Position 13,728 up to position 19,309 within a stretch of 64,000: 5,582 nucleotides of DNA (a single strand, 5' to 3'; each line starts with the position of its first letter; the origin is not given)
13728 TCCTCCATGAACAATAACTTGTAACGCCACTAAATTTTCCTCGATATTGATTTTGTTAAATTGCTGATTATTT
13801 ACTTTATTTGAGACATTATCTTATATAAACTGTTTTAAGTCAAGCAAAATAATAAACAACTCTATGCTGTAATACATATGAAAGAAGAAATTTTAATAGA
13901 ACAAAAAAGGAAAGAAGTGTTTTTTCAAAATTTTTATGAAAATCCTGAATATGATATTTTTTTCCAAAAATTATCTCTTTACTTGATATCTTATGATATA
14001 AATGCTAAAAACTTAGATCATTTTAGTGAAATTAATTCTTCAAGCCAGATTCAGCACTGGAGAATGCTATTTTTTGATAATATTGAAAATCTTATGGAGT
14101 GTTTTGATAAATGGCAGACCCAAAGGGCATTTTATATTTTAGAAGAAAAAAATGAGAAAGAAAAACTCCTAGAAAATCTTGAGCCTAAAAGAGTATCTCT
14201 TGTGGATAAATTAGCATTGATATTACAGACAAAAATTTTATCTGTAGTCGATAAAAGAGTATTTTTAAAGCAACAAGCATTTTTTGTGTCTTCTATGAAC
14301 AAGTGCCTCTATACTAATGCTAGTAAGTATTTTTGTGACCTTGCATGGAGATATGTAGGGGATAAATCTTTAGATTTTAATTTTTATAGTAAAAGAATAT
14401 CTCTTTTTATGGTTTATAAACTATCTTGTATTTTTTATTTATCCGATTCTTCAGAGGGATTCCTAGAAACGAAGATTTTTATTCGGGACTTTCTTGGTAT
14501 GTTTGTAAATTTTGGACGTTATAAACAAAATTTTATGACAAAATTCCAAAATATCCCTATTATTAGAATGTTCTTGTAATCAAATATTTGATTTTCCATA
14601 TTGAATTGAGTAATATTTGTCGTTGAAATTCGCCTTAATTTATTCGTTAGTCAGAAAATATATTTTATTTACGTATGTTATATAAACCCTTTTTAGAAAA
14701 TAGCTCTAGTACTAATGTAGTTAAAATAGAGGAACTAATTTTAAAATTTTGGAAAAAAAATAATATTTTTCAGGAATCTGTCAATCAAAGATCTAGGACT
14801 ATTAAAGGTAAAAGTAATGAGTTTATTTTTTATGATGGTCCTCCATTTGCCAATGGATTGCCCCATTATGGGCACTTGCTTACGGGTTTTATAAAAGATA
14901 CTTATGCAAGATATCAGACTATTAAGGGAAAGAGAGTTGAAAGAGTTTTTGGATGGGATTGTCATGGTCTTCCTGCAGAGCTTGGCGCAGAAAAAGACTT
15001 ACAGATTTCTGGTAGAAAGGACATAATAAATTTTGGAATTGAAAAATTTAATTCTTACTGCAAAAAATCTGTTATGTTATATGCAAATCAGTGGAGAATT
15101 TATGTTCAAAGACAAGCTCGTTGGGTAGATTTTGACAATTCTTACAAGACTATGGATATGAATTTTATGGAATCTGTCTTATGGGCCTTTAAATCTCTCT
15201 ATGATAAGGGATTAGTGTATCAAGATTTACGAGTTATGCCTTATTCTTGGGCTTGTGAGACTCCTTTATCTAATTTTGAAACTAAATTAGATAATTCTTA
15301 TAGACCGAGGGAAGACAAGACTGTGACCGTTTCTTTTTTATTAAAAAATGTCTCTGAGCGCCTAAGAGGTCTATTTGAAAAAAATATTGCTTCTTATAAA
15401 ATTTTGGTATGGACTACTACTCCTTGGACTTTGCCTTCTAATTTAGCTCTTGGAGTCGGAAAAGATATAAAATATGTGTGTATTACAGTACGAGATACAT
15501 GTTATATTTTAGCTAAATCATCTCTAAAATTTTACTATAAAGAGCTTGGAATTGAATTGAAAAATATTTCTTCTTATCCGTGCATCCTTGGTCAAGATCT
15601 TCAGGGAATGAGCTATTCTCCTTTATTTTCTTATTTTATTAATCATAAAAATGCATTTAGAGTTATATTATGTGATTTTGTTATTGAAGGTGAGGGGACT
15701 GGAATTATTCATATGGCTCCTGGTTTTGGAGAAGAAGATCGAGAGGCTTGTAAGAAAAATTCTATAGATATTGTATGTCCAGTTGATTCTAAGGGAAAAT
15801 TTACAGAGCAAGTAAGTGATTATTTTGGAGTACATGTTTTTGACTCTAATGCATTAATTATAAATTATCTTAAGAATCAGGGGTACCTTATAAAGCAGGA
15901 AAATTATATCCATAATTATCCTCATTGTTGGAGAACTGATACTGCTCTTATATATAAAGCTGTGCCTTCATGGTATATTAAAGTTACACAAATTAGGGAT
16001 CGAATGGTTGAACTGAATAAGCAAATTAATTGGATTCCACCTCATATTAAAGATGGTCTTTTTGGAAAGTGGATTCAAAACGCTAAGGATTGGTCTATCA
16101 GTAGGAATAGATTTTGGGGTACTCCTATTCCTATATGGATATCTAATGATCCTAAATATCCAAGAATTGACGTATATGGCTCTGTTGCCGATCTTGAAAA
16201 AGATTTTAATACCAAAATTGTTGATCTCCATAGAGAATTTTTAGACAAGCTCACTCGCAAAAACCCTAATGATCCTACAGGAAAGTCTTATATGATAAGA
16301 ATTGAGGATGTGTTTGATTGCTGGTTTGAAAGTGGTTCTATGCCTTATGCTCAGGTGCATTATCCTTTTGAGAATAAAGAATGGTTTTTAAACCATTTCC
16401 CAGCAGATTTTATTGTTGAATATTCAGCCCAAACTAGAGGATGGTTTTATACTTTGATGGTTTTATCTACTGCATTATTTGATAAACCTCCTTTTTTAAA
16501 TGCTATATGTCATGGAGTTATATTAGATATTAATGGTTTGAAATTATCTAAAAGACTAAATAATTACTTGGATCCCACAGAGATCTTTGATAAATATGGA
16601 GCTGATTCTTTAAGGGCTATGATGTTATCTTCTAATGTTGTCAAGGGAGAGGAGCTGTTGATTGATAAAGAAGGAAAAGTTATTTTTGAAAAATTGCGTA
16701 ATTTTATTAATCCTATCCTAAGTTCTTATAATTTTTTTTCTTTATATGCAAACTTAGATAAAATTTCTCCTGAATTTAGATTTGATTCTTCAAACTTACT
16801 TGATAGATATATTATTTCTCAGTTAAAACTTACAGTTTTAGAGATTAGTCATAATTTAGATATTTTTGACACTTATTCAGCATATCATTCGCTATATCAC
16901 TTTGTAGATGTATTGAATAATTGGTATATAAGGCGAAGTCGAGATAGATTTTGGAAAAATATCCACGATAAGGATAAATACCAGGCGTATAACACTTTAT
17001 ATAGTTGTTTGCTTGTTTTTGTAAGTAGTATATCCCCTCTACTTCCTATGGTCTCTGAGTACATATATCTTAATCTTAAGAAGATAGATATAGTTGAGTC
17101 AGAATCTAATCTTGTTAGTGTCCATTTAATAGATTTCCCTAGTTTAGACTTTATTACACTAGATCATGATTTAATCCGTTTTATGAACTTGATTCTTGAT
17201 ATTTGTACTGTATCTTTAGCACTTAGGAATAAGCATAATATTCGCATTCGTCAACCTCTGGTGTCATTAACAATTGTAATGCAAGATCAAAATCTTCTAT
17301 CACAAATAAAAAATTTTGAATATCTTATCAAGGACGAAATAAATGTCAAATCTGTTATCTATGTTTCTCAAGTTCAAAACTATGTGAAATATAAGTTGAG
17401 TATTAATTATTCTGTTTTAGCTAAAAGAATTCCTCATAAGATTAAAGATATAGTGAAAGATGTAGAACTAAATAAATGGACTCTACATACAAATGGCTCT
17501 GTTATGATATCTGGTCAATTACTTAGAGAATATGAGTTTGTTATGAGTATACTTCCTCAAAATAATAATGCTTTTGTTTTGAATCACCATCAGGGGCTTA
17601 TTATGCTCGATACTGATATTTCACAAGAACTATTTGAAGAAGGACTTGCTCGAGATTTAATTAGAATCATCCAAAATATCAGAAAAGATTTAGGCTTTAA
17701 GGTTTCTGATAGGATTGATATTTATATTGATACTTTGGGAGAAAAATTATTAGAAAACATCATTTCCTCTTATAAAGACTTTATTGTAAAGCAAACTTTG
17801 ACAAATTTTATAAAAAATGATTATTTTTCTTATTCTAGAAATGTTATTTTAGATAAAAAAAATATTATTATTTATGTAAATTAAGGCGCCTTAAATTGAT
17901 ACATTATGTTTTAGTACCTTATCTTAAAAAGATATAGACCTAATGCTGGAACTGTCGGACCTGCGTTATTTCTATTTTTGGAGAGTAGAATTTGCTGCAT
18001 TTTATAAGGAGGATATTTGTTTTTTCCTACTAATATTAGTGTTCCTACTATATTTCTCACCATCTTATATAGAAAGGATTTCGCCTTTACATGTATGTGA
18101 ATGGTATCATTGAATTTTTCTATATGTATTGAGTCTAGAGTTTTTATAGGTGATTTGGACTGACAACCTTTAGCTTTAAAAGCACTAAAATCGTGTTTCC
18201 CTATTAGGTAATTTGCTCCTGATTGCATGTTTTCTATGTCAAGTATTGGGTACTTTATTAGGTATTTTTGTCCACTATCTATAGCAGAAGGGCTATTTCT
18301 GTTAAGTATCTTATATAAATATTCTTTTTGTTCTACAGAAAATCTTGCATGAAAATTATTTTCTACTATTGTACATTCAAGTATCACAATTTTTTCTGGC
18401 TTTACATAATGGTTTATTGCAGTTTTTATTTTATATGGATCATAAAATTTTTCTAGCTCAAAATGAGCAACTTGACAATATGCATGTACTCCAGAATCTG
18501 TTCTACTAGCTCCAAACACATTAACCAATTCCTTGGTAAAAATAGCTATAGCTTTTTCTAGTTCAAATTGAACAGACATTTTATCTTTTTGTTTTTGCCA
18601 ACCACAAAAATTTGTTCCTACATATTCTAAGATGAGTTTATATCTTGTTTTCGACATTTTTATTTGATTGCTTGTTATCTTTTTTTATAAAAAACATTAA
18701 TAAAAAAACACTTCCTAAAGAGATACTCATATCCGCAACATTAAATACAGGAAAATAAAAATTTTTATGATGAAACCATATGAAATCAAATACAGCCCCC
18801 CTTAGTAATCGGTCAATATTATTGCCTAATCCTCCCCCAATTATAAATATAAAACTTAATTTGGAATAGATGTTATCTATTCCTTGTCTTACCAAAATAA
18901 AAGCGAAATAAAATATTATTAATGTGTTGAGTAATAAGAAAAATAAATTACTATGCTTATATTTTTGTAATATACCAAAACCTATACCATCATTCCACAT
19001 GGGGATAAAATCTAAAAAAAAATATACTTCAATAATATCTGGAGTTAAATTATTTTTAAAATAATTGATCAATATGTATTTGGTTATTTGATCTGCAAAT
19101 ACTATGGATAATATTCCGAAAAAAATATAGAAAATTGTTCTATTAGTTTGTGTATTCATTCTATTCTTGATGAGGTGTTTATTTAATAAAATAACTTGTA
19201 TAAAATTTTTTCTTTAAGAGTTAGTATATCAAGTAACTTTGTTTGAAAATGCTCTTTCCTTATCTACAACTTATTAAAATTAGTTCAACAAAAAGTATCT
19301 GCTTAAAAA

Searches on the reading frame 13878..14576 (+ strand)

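Call 81: search_protein_families(library=ncbifam, proteins=[window:13878-14576:+], max_evalue=1e-10)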
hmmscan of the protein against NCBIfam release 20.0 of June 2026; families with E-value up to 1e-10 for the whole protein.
window:13878-14576:+ (233 aa): 1 family
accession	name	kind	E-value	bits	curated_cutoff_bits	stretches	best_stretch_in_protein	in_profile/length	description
TIGR02396.1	diverge_rpsU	hypoth_equivalog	1.2e-21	77.4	74.55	1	62-217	37-184/186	COQ9 family protein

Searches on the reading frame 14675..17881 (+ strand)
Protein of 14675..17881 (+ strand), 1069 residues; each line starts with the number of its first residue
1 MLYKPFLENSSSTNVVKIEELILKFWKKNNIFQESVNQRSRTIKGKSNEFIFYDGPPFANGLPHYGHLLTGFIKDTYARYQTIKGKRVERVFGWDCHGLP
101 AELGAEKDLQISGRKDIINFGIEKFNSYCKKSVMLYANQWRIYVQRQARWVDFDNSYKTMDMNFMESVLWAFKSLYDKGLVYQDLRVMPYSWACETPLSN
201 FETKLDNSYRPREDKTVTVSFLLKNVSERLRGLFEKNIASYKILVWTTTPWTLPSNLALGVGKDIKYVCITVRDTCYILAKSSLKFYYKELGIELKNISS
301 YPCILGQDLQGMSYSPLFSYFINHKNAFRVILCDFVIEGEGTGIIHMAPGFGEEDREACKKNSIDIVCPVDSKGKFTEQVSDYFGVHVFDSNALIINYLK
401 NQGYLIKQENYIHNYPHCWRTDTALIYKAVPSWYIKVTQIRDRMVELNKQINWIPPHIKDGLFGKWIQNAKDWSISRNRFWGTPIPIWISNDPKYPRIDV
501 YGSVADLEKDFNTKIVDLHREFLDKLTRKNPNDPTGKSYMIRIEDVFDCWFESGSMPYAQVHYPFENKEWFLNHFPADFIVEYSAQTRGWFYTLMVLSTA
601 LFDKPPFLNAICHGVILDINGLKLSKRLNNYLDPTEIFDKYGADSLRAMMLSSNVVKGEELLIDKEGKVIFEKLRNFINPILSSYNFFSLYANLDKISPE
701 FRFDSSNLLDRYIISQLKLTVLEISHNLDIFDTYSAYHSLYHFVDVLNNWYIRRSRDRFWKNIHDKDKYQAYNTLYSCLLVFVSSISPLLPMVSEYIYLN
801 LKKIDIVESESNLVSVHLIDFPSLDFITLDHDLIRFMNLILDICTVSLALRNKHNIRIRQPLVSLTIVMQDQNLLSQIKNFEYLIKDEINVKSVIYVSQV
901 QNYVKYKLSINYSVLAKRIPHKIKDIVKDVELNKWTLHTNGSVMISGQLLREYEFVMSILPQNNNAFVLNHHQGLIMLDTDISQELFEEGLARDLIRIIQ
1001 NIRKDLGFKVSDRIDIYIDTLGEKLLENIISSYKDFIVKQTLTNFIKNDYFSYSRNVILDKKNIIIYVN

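Call 17: search_protein_families(library=ncbifam, proteins=[window:14675-17881:+], max_evalue=0.00001)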
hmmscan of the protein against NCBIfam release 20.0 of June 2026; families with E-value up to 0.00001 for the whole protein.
window:14675-17881:+ (1069 aa): 15 families
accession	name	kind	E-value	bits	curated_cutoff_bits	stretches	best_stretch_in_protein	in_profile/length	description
TIGR00392.1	ileS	equivalog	4.8e-255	848.8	621.4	1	11-875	4-857/861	isoleucine--tRNA ligase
NF000257.1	MupA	exception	2.1e-206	687.9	1900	1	19-1066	9-1020/1024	mupirocin-resistant isoleucine--tRNA ligase MupA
NF000258.1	MupB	exception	1.4e-204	681.9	1900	1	18-1049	8-1011/1033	mupirocin-resistant isoleucine--tRNA ligase MupB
TIGR00422.1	valS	equivalog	3.6e-111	372.6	612.1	2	333-909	258-798/863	valine--tRNA ligase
NF009687.0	PRK13208.1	equivalog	1.3e-96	324.6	738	2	336-902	261-794/801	valine--tRNA ligase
NF004349.1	PRK05729.1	equivalog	1.8e-92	311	704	2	328-921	248-794/860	valine--tRNA ligase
NF040702.1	ileS_w_GNAT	exception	1.2e-91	307.9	1999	2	276-824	447-974/1100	isoleucine--tRNA ligase, N-acetyltransferase domain-containing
NF011492.0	PRK14900.1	equivalog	7.7e-57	192.9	1783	2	340-880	276-782/1044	valine--tRNA ligase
NF000540.1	alt_ValS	exception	3.4e-43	147.7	900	2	378-803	332-745/827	valine--tRNA ligase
NF008957.0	PRK12300.1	subfamily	2.7e-36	124.9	677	2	13-350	4-316/946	leucine--tRNA ligase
TIGR00395.1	leuS_arch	equivalog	3.9e-29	101.3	648.5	2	17-355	2-315/938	leucine--tRNA ligase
TIGR00396.1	leuS_bact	equivalog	2e-25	89.1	548.4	1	15-203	3-167/843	leucine--tRNA ligase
TIGR00398.1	metG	equivalog_domain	2.8e-25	89.1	336.35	2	57-203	8-135/530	methionine--tRNA ligase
NF001100.0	PRK00133.1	equivalog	3.1e-15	55.8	587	1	57-108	14-65/676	methionine--tRNA ligase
NF008900.0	PRK12267.1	equivalog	1.2e-13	50.4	598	1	603-804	280-479/648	methionine--tRNA ligase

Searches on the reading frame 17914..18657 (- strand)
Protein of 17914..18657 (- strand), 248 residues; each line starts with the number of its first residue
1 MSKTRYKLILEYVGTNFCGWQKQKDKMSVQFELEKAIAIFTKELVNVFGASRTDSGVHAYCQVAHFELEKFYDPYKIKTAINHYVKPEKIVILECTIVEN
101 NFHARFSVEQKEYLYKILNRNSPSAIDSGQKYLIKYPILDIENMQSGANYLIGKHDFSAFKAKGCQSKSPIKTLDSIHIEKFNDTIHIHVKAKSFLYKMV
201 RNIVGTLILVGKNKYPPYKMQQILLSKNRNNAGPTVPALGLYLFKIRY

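Call 81: search_protein_families(library=ncbifam, proteins=[window:17914-18657:-], max_evalue=1e-10)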
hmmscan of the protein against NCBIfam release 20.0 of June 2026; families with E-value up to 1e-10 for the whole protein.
window:17914-18657:- (248 aa): 2 families
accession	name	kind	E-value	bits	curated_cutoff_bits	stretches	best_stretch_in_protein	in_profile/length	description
TIGR00071.1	hisT_truA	equivalog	1.2e-56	192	142.85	1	7-243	4-228/228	tRNA pseudouridine(38-40) synthase TruA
NF000622.1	PRK00021.3-3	equivalog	6.3e-18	65.2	308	1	11-231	6-208/265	tRNA pseudouridine(38-40) synthase TruA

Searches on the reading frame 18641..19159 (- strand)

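Call 81: search_protein_families(library=ncbifam, proteins=[window:18641-19159:-], max_evalue=1e-10)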
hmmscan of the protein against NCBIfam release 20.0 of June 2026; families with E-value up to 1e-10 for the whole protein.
window:18641-19159:- (173 aa): 14 families
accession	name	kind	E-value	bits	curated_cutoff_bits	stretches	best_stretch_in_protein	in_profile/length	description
TIGR00077.1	lspA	equivalog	1.1e-29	103.4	73.95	1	4-165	4-162/164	signal peptidase II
NF011357.0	PRK14775.1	equivalog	4.5e-26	91.8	201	1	17-165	11-155/170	lipoprotein signal peptidase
NF011360.0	PRK14779.1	subfamily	5.5e-24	85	177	1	9-163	8-161/163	lipoprotein signal peptidase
NF011352.0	PRK14770.1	equivalog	3.8e-21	75.2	223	1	16-164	23-169/173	lipoprotein signal peptidase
NF011368.0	PRK14787.1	equivalog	2.8e-19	69.8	177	1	12-165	4-161/167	lipoprotein signal peptidase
NF011355.0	PRK14773.1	subfamily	2.7e-16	60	218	1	56-166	80-195/206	lipoprotein signal peptidase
NF011366.0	PRK14785.1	subfamily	5.7e-16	59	256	1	4-160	37-194/198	lipoprotein signal peptidase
NF011358.0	PRK14776.1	equivalog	1.8e-15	57.2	285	1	21-169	22-164/170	lipoprotein signal peptidase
NF011356.0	PRK14774.1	equivalog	4.6e-15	55.8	256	1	17-166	9-158/185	lipoprotein signal peptidase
NF011371.0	PRK14790.1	equivalog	3.3e-14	53.1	202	1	19-162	19-157/169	lipoprotein signal peptidase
NF011367.0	PRK14786.1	equivalog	5.2e-14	52.7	190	1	10-165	2-150/154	lipoprotein signal peptidase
NF011365.0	PRK14784.1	equivalog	5.9e-13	49.2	181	1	12-166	6-155/160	lipoprotein signal peptidase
NF011350.0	PRK14768.1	equivalog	8e-13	48.9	210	1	10-159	2-142/148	lipoprotein signal peptidase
NF011369.0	PRK14788.1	equivalog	4.2e-11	42.6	200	0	12-125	6-118/213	lipoprotein signal peptidase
